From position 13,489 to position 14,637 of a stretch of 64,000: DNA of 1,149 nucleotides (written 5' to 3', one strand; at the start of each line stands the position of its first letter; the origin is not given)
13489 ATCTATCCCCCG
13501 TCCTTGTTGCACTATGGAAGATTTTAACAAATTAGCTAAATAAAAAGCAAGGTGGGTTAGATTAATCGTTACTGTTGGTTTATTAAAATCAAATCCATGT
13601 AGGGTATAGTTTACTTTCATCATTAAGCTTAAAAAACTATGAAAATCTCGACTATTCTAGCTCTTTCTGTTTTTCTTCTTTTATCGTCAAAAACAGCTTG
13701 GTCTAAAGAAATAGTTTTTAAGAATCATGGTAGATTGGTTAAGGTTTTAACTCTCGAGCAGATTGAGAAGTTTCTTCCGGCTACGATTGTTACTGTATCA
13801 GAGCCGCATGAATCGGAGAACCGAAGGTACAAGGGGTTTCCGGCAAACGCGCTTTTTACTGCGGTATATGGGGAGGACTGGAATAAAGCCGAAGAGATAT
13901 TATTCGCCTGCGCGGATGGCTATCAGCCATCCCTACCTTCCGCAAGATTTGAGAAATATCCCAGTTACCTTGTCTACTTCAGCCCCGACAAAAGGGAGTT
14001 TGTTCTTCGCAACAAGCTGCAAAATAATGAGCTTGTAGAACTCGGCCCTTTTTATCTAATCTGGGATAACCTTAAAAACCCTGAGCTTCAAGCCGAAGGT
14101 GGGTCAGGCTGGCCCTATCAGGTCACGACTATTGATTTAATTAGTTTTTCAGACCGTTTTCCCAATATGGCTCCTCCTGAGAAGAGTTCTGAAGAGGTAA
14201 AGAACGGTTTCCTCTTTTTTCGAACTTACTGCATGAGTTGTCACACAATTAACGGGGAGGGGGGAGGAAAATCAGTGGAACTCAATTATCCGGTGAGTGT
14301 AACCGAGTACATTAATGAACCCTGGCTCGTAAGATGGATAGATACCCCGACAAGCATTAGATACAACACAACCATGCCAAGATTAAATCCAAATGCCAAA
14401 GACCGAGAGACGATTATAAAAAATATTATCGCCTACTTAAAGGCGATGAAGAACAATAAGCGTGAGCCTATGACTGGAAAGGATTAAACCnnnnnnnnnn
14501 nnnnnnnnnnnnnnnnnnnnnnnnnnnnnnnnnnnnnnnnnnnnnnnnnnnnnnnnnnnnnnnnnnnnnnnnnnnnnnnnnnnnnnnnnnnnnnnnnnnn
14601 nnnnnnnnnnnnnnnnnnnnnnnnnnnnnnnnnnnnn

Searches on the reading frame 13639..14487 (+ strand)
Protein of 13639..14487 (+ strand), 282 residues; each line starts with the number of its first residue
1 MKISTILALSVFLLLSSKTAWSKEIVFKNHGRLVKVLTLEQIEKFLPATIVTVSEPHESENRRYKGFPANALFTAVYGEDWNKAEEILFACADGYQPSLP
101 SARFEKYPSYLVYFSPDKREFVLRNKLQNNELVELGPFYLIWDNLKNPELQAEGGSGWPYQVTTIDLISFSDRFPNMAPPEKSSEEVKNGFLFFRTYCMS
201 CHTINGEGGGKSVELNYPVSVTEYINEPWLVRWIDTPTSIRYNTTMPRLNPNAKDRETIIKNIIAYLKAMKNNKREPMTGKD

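Call 43: search_protein_families(library=pfam, proteins=[window:13639-14487:+], max_evalue=0.001)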
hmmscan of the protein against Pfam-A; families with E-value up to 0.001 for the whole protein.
window:13639-14487:+ (282 aa): 1 family
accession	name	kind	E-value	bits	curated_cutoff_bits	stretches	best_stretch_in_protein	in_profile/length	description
PF00034.26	Cytochrom_C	-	0.00012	23.7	21.3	1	188-270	2-89/90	Cytochrome c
